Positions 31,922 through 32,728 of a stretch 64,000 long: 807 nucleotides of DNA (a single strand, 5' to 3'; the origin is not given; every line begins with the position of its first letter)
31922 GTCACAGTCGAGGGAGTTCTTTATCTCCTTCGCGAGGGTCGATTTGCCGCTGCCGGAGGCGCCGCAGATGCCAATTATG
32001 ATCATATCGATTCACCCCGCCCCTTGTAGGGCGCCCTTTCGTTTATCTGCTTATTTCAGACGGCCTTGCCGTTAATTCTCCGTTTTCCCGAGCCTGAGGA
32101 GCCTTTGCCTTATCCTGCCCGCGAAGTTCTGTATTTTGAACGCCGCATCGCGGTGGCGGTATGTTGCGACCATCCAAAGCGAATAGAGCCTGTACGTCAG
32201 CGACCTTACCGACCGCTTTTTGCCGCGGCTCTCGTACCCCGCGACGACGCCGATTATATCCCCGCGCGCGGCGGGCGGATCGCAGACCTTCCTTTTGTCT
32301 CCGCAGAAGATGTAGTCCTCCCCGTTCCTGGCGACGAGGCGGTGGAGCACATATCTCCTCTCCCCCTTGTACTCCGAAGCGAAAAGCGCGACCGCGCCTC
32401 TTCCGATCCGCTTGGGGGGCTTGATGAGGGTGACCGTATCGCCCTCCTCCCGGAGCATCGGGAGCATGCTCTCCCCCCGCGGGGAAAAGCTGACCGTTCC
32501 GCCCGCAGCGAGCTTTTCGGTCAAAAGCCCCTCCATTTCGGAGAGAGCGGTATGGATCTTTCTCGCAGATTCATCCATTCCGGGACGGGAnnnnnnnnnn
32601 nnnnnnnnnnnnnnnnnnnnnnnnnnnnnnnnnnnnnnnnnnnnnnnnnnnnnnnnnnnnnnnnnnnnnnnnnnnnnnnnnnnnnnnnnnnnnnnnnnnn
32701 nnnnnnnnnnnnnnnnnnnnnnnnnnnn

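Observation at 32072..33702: Orphan RiPP-like trio: HPr-kinase-like P-loop protein + PqqD/RRE + cytoplasmic S24/S26 peptidase, with no visible precursor or core enzyme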

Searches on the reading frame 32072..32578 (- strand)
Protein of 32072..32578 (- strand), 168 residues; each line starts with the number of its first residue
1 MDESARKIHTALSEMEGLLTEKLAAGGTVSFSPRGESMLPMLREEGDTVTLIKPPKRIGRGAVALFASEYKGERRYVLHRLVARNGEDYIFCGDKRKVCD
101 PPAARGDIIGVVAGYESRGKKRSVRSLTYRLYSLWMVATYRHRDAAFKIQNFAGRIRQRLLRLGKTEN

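Call 3: search_protein_families(library=pfam, proteins=[window:32072-32578:-], max_evalue=1)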
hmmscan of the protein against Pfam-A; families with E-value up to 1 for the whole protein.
window:32072-32578:- (168 aa): 0 families

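Call 4: search_protein_families(library=ncbifam, proteins=[window:32072-32578:-], max_evalue=1)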
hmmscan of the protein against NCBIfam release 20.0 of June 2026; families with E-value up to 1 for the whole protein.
window:32072-32578:- (168 aa): 0 families

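Call 5: search_solved_structures(query=window:32072-32578:-, max_evalue=10, show_alignments=2)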
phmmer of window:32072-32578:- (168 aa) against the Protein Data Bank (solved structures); distinct sequences matched with E-value up to 10: 0.

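Call 7: search_protein_families(library=padloc, proteins=[window:32072-32578:-], max_evalue=1)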
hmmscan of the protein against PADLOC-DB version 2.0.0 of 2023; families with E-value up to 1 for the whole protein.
window:32072-32578:- (168 aa): 0 families
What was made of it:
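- Tried and rejected: Pfam, NCBIfam, PADLOC and PDB sequence searches with the peptidase-like protein alone gave nothing (calls 3-5, 7).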

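Call 8: find_homologous_proteins(query=window:32072-32578:-, max_evalue=0.001)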
Query window:32072-32578:- (168 aa): 19 proteins with E <= 0.001 among 182 candidates.
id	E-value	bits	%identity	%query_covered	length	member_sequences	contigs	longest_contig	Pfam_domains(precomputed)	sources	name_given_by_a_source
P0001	1.2e-93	329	99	89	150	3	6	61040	-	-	-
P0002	4.0e-58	213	60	96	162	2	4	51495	-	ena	-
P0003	1.1e-51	192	59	95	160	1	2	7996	-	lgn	-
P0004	5.3e-50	187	58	95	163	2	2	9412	-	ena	-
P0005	1.1e-49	186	58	95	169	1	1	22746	-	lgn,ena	-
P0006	1.6e-49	186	61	88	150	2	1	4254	-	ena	-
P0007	7.3e-49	183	55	96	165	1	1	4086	-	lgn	-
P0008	1.5e-48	182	62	88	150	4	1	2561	-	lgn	-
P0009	1.5e-48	182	56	92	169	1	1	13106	-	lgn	-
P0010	8.1e-48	180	54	95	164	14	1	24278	-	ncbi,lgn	-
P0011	9.2e-43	164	54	88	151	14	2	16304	-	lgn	-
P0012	2.4e-34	136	50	88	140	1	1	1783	-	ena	-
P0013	1.8e-17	81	39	78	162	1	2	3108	-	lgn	-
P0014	8.6e-16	76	41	76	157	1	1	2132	-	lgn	-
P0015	4.8e-15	73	39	70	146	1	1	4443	-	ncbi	-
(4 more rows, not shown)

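Call 13: find_related_loci(query=A2, collection=genome_contigs, flank=10000)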
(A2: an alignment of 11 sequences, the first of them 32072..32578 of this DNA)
Query A2 (168 aa) in genome_contigs; peptide patterns used: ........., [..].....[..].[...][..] (x = any residue, [..] = any of these).
133 stretches matched a pattern; 82 encode a relative of the query (tblastn E <= 1e-3); the best 80 are kept; 80 distinct loci.
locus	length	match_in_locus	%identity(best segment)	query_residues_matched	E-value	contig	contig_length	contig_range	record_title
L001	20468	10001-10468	62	1-156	1e-63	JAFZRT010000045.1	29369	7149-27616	MAG: Clostridia bacterium isolate RGIG8038 Water_buffalos_Rumen-1__c862580, whole genome shotgun sequence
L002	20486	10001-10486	55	1-162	1e-53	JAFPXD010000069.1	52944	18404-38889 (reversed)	MAG: Clostridia bacterium isolate RGIG1555 Goat_Abomasum-6__c670019, whole genome shotgun sequence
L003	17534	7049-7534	54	1-162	9e-53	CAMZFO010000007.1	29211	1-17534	MAG TPA_asm: uncultured Clostridia bacterium isolate SRR10912537_bin.26_metaWRAP_v1.3_MAG genome assembly, contig: ERZ14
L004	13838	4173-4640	58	9-162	2e-52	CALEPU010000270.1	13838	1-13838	MAG TPA_asm: uncultured Clostridia bacterium isolate ERR1278074_bin.0_CONCOCT_v1.1_MAG genome assembly, contig: ERZ84238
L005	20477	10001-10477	53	6-162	6e-52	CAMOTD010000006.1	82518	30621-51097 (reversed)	MAG: uncultured Clostridia bacterium isolate SRR873608_bin.71_metaWRAP_v1.3_MAG genome assembly, contig: NODE_508_length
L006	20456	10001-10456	56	9-160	1e-50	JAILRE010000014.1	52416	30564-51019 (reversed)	MAG: Clostridiales bacterium isolate RUI376 k141_12227803_flag=1_multi=31.7825_len=52416, whole genome shotgun sequence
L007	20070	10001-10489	53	1-159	5e-50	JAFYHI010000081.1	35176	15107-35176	MAG: Clostridia bacterium isolate RGIG7091 Sheep_Rumen.Co__c4403038, whole genome shotgun sequence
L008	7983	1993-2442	52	1-149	1e-40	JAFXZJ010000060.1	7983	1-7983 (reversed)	MAG: Clostridia bacterium isolate RGIG6884 Sheep_Rumen-5__c1559348, whole genome shotgun sequence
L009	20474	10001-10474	48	2-160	9e-40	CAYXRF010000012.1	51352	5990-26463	MAG TPA_asm: uncultured Oscillospiraceae bacterium isolate SRP294416_co3_738 genome assembly, contig: NODE_587_length_51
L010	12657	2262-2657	39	11-142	1e-24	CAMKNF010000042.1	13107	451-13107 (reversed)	MAG: uncultured Ruminococcus sp. isolate SRR14812341_bin.24_metaWRAP_v1.3_MAG genome assembly, contig: ERZ12298781.749,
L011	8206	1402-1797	39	11-142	1e-24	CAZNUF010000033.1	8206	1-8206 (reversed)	MAG TPA_asm: uncultured Ruminococcus sp. isolate binchicken_co365_214 genome assembly, contig: NODE_6839_length_8206_cov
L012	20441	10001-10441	36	11-155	4e-23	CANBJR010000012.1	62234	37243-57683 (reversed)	MAG TPA_asm: uncultured Clostridia bacterium isolate SRR16632754_bin.1_metawrap_v1.3_MAG genome assembly, contig: NODE.1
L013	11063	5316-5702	39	2-133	2e-24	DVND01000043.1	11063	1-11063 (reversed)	MAG TPA_asm: Candidatus Avimonoglobus intestinipullorum isolate ChiSjej4B22-9803 ChiSjej4B22M5__C64977_L11063_SRR6323431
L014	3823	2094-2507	36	11-149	2e-24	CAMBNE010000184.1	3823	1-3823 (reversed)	MAG: uncultured Clostridia bacterium isolate SRR17382104_bin.37_metaWRAP_v1.3_MAG genome assembly, contig: ERZ10544615.1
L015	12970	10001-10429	37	11-156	3e-24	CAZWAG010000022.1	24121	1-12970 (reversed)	MAG TPA_asm: uncultured Eubacterium sp. isolate binchicken_co370_224 genome assembly, contig: NODE_2285_length_24121_cov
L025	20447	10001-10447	36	10-161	2e-22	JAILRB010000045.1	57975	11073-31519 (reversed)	MAG: Eubacterium sp. isolate RUI373 k141_10286486_flag=0_multi=33.9943_len=57975, whole genome shotgun sequence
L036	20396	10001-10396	36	1-135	2e-20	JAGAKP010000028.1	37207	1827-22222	MAG: Clostridia bacterium isolate RGIG8528 Water_deer_Cecum-2__c205195, whole genome shotgun sequence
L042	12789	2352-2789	34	7-152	1e-19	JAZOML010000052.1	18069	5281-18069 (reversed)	MAG: Eubacteriales bacterium isolate T1900045648_YK20190342.MAGScoT_cleanbin_000010 SGB_8181_k141_1937270, whole genome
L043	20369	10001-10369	36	10-135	2e-19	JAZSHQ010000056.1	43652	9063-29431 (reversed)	MAG: Eubacteriales bacterium isolate T1900044574_TS20190040.MAGScoT_cleanbin_000056 SGB_479_k141_1336278, whole genome s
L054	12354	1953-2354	33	1-135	2e-17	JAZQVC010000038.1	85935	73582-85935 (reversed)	MAG: Oscillospiraceae bacterium isolate T1900045172_TC20190168.MAGScoT_cleanbin_000003 SGB_5197_k141_1997908, whole geno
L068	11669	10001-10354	34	11-132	2e-15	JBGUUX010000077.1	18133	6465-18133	MAG: Eubacteriales bacterium isolate fecal_MAG_474 fecal_MAG_474_contig_0077, whole genome shotgun sequence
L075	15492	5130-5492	34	12-135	7e-14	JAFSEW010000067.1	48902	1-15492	MAG: Oscillospiraceae bacterium isolate RGIG3079 Goat_Rectum-5__c636560, whole genome shotgun sequence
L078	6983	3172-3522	38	12-132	2e-13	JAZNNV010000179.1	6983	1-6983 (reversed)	MAG: Faecousia sp. isolate T1900044653_TS20190119.MAGScoT_cleanbin_000068 SGB_1457_k141_328376, whole genome shotgun seq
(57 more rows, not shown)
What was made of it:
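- Tried and rejected: It worked with the closer subset (call 13).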

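Call 19: predict_structure(alignment_id=A1)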
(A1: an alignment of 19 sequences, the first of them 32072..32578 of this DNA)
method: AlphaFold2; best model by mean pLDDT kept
length: 168 residues; sequences in the alignment: 19
mean_pLDDT: 86.3   pTM: 0.79
mean pLDDT of the five models: 86.3, 85.6, 84.4, 81.9, 81.7
residues with pLDDT >= 90: 92; 70-90: 58; 50-70: 10; < 50: 8
segments of 3 or more residues with pLDDT < 50: 1-7
pLDDT, mean of each block of 10 residues (from residue 1): 49 83 94 80 81 96 93 91 95 92 96 91 91 94 87 85 69
secondary structure, 60 per line:
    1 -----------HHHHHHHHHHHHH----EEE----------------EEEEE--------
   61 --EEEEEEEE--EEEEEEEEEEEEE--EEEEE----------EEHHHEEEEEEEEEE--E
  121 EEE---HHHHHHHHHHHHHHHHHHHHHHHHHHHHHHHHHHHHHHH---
elements in order: H12-24 E29-31 E48-52 E63-70 E73-85 E88-92 E108-117 E120-123 H127-165
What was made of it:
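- Closest known: ER/archaeal-type signal peptidases. Different: It carries an extra N-terminal helix and a long cationic C-terminal helix (call 19).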

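Call 23: fold_search(model_id=the predicted structure, library=pdb)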
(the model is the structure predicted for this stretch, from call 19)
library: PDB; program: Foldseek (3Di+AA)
matches with E <= 10: 808; with E <= 0.001: 0
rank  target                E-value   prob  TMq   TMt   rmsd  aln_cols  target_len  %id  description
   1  7p2q_A                4.2e-03  1.00  0.44  0.49   5.3       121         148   19  Human Signal Peptidase Complex Paralog C (SPC-C) (released 2021-10-06)
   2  4wvh_A                4.2e-03  0.97  0.29  0.11  10.7       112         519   18  Crystal structure of the Type-I signal peptidase from Staphylococcus aureus (SpsB) in complex with a substrate peptide (released 2015-09-23)
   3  4wvi_A                1.2e-02  0.91  0.29  0.11  10.6       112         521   18  Crystal structure of the Type-I signal peptidase from Staphylococcus aureus (SpsB) in complex with a substrate peptide (released 2015-09-23)
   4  1jhf_B                1.4e-02  1.00  0.39  0.55   3.9        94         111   17  LEXA G85D MUTANT (released 2001-09-19)
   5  6a2s_A                1.4e-02  1.00  0.38  0.58   4.9       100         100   17  Mycobacterium tuberculosis LexA C-domain S160A (released 2019-01-23)
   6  4wvj_A                1.4e-02  0.96  0.30  0.12  10.6       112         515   17  Crystal structure of the Type-I signal peptidase from Staphylococcus aureus (SpsB) in complex with an inhibitor peptid (released 2015-09-23)
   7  4wvg_A                1.7e-02  1.00  0.41  0.15   3.8       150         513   13  Crystal structure of the Type-I signal peptidase from Staphylococcus aureus (SpsB). (released 2015-09-23)
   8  3k2z_B                1.8e-02  1.00  0.42  0.37   3.7        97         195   18  Crystal structure of a LexA protein from Thermotoga maritima (released 2010-10-06)
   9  6a2q                  2.1e-02  1.00  0.39  0.61   5.4       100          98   18  Mycobacterium tuberculosis LexA C-domain I (released 2019-01-23)
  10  6a2r_A                2.1e-02  1.00  0.38  0.60   5.4       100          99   18  Mycobacterium tuberculosis LexA C-domain II (released 2019-01-23)
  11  3k2z_A                2.3e-02  1.00  0.42  0.37   3.8        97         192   18  Crystal structure of a LexA protein from Thermotoga maritima (released 2010-10-06)
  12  4n31_A                3.9e-02  1.00  0.42  0.49   4.6       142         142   13  Structure and activity of Streptococcus pyogenes SipA: a signal peptidase homologue essential for pilus polymerisation (released 2014-08-20)
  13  8gmt_A                4.7e-02  0.97  0.37  0.57   6.4       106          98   17  Structure of UmuD in complex with RecA filament (released 2022-12-21)
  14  3jsp_B                5.3e-02  0.99  0.40  0.35   3.6        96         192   14  Classic Protein With a New Twist: crystal structure of a LexA repressor DNA complex (released 2010-08-18)
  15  3k3r_F                6.6e-02  0.98  0.39  0.38   3.7        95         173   16  Unrefined crystal structure of a LexA-DNA complex (released 2010-08-18)
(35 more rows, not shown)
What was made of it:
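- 32072..32578 (-): Soluble S26-like (signal-peptidase fold) protein, 168 aa, with Ser37/His79/Asp94 and a C-terminal cationic amphipathic helix (about 127-165). Probable leader peptidase. AF2 pLDDT 86; Foldseek matches SEC11C, SpsB, LexA, UmuD and SipA (calls 19, 23).
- On Peptidase clan SF: S24 (LexA) / S26 (signal peptidase I): The top 26 Foldseek matches are SEC11C, SpsB, LexA, UmuD, SipA and lambda cI, with E from 4e-3 to 0.2 and probability 0.9-1.0 (call 23).
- Checked: The AF2 model (pLDDT 86) matches SEC11C, SpsB, LexA, UmuD and SipA (call 23).
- SipA, LexA and UmuD are among the structural matches (call 23).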

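Call 25: search_solved_structures(query=A1, max_evalue=10, show_alignments=5)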
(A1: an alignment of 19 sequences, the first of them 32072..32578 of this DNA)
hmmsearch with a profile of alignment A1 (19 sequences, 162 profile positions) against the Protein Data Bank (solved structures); distinct sequences matched with E-value up to 10: 6.
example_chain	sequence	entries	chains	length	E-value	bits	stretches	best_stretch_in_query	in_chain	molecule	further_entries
4wvh_A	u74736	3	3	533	0.00049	22.7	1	25-88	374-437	Maltose-binding periplasmic protein,Signal peptidase IB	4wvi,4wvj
4wvg_A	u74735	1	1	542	0.0054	19.3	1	25-88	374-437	Maltose-binding periplasmic protein,Signal peptidase IB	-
7p2q_A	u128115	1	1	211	0.05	16.2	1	37-104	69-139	Signal peptidase complex catalytic subunit SEC11C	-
4nv4_A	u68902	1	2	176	0.056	16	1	34-87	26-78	Signal peptidase I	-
7p2p_A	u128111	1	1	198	0.11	15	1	37-103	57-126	Signal peptidase complex catalytic subunit SEC11A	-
2e0i_A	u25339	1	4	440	0.73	12.4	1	58-137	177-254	432aa long hypothetical deoxyribodipyrimidine photolyase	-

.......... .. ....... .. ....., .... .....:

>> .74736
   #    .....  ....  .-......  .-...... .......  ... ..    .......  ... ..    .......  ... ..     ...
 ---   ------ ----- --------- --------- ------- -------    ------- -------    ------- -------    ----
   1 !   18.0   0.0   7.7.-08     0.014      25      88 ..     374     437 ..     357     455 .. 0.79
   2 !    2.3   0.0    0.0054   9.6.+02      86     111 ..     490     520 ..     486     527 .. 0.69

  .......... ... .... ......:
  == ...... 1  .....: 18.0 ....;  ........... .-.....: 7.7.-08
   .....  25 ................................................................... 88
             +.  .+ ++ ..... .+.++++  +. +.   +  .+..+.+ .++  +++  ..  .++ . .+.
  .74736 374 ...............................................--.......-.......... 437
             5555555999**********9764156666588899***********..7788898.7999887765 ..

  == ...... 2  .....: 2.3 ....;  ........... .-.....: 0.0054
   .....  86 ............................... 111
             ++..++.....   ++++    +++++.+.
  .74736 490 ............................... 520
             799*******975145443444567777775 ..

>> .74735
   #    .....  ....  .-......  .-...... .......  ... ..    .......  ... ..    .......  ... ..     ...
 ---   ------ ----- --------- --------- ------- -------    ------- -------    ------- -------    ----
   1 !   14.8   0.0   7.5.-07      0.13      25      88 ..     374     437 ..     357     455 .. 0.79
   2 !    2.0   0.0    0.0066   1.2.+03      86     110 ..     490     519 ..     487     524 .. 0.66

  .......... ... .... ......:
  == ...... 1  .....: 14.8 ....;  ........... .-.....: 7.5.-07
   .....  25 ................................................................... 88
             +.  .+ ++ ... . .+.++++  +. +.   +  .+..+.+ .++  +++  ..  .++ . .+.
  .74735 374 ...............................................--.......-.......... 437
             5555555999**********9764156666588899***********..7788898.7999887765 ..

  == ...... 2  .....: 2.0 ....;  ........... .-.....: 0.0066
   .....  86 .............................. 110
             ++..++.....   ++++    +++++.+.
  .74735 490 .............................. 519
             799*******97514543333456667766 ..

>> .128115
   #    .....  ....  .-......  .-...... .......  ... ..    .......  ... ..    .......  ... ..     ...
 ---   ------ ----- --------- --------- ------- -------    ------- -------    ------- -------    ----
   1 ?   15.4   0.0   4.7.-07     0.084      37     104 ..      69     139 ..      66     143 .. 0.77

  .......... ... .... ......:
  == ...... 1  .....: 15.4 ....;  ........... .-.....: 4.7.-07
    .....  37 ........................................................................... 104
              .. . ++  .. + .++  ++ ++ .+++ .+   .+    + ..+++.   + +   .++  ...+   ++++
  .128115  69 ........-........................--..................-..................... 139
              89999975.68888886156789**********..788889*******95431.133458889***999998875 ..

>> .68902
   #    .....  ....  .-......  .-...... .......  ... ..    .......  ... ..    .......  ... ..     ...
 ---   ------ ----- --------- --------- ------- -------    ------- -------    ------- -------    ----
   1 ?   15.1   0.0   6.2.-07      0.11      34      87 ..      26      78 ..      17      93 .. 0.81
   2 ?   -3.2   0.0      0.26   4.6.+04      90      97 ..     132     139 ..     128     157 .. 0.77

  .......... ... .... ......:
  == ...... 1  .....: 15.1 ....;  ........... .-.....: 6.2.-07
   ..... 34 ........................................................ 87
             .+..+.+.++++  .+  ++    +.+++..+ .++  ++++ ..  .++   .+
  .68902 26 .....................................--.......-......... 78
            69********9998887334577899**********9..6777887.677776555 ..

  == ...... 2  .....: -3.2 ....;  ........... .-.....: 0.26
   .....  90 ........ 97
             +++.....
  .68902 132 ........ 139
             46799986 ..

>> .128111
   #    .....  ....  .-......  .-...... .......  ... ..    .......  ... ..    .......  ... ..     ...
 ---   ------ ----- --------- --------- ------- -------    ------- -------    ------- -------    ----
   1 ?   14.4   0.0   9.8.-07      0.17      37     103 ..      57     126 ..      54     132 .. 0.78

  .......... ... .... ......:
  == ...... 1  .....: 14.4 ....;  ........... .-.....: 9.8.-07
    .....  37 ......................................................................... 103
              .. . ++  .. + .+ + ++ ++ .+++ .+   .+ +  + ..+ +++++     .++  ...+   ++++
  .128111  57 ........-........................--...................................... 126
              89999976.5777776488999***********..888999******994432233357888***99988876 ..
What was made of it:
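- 32072..32578 (-): The profile alignment places the catalytic residues (call 25).
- On Peptidase clan SF: S24 (LexA) / S26 (signal peptidase I): G35-E-S37-M-L-P40 aligns with GESMDP of SpsB and SMEP of SEC11 (call 25). This is the S26B (SEC11/SipW) arrangement, with Asp94 in the GDN box (call 25).
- Closest known: ER/archaeal-type signal peptidases. Same: The Ser-His(-Asp) set aligns with SEC11 Ser/His and with the GDN box (calls 23, 25).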
